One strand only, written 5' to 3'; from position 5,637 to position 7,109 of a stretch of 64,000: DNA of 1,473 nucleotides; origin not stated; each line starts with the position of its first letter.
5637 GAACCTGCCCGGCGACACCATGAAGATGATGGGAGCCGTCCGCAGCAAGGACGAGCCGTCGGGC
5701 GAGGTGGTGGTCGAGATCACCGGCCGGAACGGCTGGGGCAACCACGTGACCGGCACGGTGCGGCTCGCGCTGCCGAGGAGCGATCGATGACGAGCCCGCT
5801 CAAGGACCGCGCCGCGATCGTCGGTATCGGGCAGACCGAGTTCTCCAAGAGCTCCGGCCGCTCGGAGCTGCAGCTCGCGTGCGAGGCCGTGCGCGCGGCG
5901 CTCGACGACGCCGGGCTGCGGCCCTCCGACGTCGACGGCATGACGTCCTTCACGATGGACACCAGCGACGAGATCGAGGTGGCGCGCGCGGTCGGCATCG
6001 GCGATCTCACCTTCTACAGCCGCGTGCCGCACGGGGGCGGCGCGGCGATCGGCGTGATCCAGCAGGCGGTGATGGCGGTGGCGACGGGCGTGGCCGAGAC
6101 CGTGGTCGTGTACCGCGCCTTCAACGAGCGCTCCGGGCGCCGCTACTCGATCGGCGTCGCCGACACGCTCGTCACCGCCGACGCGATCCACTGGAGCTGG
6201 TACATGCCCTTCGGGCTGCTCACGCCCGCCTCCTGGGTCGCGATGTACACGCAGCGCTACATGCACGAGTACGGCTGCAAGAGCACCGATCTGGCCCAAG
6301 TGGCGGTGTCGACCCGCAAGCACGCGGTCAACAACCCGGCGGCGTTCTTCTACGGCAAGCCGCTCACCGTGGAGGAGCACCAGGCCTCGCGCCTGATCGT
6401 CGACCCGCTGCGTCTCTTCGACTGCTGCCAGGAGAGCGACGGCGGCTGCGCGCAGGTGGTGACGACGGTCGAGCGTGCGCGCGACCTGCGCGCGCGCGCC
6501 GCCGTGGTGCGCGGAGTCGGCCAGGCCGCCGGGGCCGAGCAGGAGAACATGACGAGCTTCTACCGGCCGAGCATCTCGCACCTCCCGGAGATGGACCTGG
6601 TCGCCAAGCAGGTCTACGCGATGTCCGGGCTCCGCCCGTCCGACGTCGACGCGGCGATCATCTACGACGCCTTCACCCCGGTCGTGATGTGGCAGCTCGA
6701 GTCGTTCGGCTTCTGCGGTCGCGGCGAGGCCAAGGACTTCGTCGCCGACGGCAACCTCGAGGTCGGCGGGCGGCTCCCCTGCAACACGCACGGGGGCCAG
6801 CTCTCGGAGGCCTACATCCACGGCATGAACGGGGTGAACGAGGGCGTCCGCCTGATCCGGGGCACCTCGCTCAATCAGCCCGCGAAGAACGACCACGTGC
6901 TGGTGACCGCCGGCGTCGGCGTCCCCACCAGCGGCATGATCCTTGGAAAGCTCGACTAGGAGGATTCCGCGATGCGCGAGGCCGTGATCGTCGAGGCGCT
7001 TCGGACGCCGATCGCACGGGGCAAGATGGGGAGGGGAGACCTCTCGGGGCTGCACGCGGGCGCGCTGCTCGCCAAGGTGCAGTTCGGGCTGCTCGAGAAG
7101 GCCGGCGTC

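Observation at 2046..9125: igr/ChsE-ChsH-Ltp2-like parts list for sterol or branched side-chain cleavage, including a Cys-less thiolase-fold protein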

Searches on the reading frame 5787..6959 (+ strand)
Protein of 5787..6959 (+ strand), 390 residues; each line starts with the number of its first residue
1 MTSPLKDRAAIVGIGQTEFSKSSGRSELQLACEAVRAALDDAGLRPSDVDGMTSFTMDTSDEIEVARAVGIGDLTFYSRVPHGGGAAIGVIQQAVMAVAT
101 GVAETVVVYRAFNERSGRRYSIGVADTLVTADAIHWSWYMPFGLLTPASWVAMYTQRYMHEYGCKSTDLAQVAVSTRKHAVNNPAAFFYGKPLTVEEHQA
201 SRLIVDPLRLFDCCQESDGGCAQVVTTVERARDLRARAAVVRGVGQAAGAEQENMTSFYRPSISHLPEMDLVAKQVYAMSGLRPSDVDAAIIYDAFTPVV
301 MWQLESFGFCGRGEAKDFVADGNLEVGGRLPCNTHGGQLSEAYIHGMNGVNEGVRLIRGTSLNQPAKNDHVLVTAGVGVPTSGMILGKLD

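Call 6: search_protein_families(library=pfam, proteins=[window:5787-6959:+])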
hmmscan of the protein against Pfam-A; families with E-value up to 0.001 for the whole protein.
window:5787-6959:+ (390 aa): 2 families
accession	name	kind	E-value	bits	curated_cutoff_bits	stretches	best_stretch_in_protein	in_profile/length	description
PF22691.2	Thiolase_C_1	-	1.3e-31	109.8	28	1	260-379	12-132/144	Thiolase C-terminal domain-like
PF00108.29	Thiolase_N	-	0.00034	20.5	26.4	1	10-194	2-201/260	Thiolase, N-terminal domain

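Call 7: search_protein_families(library=ncbifam, proteins=[window:5787-6959:+])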
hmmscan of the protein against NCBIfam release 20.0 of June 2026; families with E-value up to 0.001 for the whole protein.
window:5787-6959:+ (390 aa): 19 families
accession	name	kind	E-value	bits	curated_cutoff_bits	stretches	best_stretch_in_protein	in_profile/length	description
NF005892.0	PRK07855.1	subfamily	9.1e-195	647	469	1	4-388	3-389/390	lipid-transfer protein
NF004811.0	PRK06158.1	subfamily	9.4e-72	242.1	421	1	3-378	4-367/384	acetyl-CoA acetyltransferase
NF006010.0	PRK08142.1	subfamily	1.3e-57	195.4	462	1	5-363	3-355/388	thiolase domain-containing protein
NF004720.0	PRK06064.1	subfamily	1.6e-55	188.5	420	1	8-359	3-350/389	thiolase domain-containing protein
NF053570.1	AcCoTHIOL_METTL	equivalog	5.6e-42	143.9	600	1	9-367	4-354/385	acetyl-CoA acetyltransferase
NF009228.0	PRK12578.1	subfamily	2.2e-41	141.8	485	1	7-350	3-342/387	thiolase domain-containing protein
NF004810.0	PRK06157.1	equivalog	5.2e-40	137.8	403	1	1-340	1-341/400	acetyl-CoA acetyltransferase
NF004715.0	PRK06059.1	equivalog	5.9e-38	130.9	424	1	8-383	5-392/399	lipid-transfer protein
NF006102.0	PRK08256.1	subfamily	2.6e-36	125.5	436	1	7-360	3-362/394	lipid-transfer protein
NF006180.0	PRK08313.1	subfamily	5.6e-35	120.9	514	1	6-359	3-352/389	thiolase domain-containing protein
NF053628.1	BnzsclthlBbsBGT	equivalog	4.2e-34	118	750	1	11-350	9-337/389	benzoylsuccinyl-CoA thiolase subunit BbsB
NF004721.0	PRK06065.1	equivalog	8e-32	110.5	455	1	5-339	8-337/393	thiolase domain-containing protein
NF004982.0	PRK06365.1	equivalog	1.4e-31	110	695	2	11-248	20-257/430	thiolase domain-containing protein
NF004722.0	PRK06066.1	equivalog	2.8e-30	105.6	516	1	7-382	4-376/385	thiolase domain-containing protein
NF005704.0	PRK07516.1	subfamily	6.3e-29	101.1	412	1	8-352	3-345/389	thiolase domain-containing protein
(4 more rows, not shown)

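Call 8: find_encoding_contigs(protein=window:5787-6959:+, flank=10000, max_places=6)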
Protein window:5787-6959:+ (390 aa): 14 contigs read that carry it; 6 places shown.
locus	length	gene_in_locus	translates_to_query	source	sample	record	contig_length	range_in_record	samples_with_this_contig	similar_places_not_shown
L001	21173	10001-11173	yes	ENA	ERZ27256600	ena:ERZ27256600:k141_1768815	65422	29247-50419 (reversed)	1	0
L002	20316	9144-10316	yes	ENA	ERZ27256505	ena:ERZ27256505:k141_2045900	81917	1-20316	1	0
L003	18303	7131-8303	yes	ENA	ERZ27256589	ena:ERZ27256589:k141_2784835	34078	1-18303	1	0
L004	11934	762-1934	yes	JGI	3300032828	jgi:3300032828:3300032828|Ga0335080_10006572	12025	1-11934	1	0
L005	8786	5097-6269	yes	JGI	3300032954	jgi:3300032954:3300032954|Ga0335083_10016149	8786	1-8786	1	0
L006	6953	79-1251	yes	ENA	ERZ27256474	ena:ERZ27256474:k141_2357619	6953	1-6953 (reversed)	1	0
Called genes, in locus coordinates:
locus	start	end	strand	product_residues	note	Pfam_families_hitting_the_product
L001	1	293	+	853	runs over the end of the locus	PF00884:Sulfatase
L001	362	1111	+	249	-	PF14366:DUF4410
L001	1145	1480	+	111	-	-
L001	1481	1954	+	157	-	-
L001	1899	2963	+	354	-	-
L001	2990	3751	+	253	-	-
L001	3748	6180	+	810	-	PF00924:MS_channel_2nd, PF21082:MS_channel_3rd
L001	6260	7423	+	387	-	PF02771:Acyl-CoA_dh_N, PF02770:Acyl-CoA_dh_M, PF00441:Acyl-CoA_dh_1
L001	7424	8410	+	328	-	PF13452:FAS1_DH_region, PF12172:zf-ChsH2, PF01796:OB_ChsH2_C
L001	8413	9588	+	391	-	PF02771:Acyl-CoA_dh_N, PF00441:Acyl-CoA_dh_1, PF08028:Acyl-CoA_dh_2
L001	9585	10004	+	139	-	PF01575:MaoC_dehydratas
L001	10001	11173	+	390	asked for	PF22691:Thiolase_C_1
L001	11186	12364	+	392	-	PF00108:Thiolase_N, PF02803:Thiolase_C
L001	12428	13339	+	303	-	PF00106:adh_short, PF08659:KR, PF13561:adh_short_C2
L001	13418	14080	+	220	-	PF05175:MTS, PF13489:Methyltransf_23, PF01209:Ubie_methyltran, PF02353:CMAS, PF13649:Methyltransf_25, PF13847:Methyltransf_31, PF08241:Methyltransf_11, PF08242:Methyltransf_12, +4 more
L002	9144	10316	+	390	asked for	PF22691:Thiolase_C_1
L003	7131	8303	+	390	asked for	PF22691:Thiolase_C_1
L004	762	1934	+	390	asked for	PF22691:Thiolase_C_1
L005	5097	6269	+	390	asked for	PF22691:Thiolase_C_1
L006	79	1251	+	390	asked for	PF22691:Thiolase_C_1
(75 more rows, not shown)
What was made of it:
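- Checked: Independent gene calls on five metagenome contigs that carry the operon match them (call 8).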

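Call 10: search_solved_structures(query=window:5787-6959:+, show_alignments=2)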
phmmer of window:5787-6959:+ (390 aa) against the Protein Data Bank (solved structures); distinct sequences matched with E-value up to 0.001: 19.
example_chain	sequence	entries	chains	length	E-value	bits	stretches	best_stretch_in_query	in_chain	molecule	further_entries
6ok1_A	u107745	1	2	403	2.1e-167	560.2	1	5-387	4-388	Lipid-transfer protein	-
4u4e_A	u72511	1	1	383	4.1e-52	180.8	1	5-365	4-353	Thiolase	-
9myr_A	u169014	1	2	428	1.1e-44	156.3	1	5-379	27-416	Nonspecific lipid-transfer protein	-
7yvy_A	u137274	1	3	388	1.7e-35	126.1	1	8-357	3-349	Acetyl-CoA acetyltransferase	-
7pxp_C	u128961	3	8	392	1.6e-28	103.2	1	9-352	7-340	Benzoylsuccinyl-CoA thiolase subunit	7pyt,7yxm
6esq_A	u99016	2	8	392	1.6e-23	86.7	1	9-379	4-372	acetoacetyl-CoA thiolase | Acetyl-CoA acetyltransferase thiolase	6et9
6hsj_A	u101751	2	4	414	1.6e-23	86.7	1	4-352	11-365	SCP2-thiolase (type-1)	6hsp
6hrv_A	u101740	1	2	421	1.7e-23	86.6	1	4-352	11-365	SCP2-thiolase (type-1)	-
5m3k_C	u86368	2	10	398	1.1e-17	67.5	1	150-368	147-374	2,4-diacetylphloroglucinol biosynthesis protein PhlC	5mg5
9skm_I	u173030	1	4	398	1.4e-15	60.6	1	131-378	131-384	2,4-diacetylphloroglucinol biosynthesis protein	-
9skh_I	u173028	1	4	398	1.4e-15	60.6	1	147-378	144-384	2,4-diacetylphloroglucinol biosynthesis protein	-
4yzo_A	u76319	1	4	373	2.3e-15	59.9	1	150-374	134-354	Putative acyl-CoA acyltransferase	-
3zbk_A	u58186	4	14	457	7.6e-15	58.2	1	158-357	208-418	3-KETOACYL-COA THIOLASE-LIKE PROTEIN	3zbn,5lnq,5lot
3zbl_A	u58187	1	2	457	7.8e-15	58.1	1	158-357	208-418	3-KETOACYL-COA THIOLASE-LIKE PROTEIN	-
3zbg_A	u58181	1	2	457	7.8e-15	58.1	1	158-357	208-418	3-KETOACYL-COA THIOLASE-LIKE PROTEIN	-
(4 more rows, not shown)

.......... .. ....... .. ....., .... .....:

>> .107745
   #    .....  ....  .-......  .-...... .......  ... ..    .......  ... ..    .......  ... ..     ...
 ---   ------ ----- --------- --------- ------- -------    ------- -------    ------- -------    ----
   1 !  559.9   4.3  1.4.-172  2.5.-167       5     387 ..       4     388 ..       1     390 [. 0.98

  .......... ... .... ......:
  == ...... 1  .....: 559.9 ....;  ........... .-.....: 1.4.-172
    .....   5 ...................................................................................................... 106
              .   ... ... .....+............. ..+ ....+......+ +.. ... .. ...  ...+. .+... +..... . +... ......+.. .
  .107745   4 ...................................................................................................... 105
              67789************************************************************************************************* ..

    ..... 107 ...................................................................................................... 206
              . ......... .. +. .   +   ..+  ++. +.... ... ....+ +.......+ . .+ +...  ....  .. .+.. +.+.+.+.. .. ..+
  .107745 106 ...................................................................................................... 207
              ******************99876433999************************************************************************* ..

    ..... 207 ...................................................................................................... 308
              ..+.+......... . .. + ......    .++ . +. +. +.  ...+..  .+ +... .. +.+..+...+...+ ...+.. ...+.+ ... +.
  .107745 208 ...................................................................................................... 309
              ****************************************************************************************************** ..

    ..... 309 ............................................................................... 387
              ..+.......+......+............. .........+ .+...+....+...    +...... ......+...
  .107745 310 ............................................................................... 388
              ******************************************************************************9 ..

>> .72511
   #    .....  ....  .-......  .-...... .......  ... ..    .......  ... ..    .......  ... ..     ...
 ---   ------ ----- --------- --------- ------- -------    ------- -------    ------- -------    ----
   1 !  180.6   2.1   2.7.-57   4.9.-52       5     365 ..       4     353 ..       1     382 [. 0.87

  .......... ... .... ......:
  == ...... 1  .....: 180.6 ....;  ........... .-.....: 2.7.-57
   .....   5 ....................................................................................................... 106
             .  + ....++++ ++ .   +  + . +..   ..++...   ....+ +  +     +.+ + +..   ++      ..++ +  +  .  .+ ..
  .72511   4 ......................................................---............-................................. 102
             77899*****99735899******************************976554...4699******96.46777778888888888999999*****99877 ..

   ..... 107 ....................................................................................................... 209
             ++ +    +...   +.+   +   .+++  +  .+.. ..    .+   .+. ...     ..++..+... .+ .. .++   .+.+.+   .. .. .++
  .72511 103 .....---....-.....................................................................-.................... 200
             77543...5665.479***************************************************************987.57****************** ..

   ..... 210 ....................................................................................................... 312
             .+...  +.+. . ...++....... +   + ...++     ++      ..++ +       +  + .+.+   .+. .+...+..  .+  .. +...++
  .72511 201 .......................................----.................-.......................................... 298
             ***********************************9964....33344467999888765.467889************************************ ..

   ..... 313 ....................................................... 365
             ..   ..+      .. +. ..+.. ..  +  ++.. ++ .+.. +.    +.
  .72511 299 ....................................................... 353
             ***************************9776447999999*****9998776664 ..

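Call 15: find_homologous_proteins(query=window:5787-6959:+, max_evalue=1e-30)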
Query window:5787-6959:+ (390 aa): 7999 proteins with E <= 1e-30 among 8000 candidates; the best 120 are listed.
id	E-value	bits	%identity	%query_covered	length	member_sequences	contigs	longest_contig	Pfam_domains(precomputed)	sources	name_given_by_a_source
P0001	3.9e-249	844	96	100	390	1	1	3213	PF22691.3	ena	-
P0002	1.3e-248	842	96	100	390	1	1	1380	PF22691.3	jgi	-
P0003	3.8e-245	831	96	98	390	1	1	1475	PF22691.3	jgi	-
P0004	3.9e-242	821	92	100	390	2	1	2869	PF22691.3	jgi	jgi:acetyl-CoA acetyltransferase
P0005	1.1e-240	816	91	100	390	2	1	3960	PF22691.3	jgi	jgi:acetyl-CoA acetyltransferase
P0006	5.9e-239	811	92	100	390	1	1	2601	PF00108.30,PF22691.3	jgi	jgi:acetyl-CoA acetyltransferase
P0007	2.3e-238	809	91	100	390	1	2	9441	PF00108.30,PF22691.3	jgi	jgi:acetyl-CoA acetyltransferase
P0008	5.5e-238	807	91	100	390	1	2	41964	PF22691.3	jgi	jgi:acetyl-CoA acetyltransferase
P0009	1.0e-237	806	90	100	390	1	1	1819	PF22691.3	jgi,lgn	-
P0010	1.4e-237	806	91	100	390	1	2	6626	PF00108.30,PF22691.3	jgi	jgi:acetyl-CoA acetyltransferase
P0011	3.1e-236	802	89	100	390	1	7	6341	PF00108.30,PF22691.3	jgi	jgi:acetyl-CoA acetyltransferase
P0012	1.5e-235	799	89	100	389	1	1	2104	PF22691.3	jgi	jgi:acetyl-CoA acetyltransferase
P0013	1.5e-235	799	89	100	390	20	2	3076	PF00108.30,PF22691.3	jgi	jgi:acetyl-CoA acetyltransferase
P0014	1.5e-234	796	88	100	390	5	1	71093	PF00108.30,PF22691.3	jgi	jgi:17-hydroxy-3-oxo-4-pregnene-20-carboxyl-CoA lyase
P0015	3.6e-234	795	89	100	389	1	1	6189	PF22691.3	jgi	-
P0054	3.2e-227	772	85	100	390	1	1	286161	PF22691.3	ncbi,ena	-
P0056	1.2e-226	770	85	100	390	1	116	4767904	PF22691.3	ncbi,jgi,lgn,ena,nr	ncbi:lipid-transfer protein [Myxococcota bacterium]|nr:lipid-transfer protein [Myxococcota bacterium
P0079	2.6e-217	739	81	99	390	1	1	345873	PF00108.30,PF22691.3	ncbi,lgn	-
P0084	2.1e-215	733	80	99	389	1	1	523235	PF22691.3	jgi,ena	-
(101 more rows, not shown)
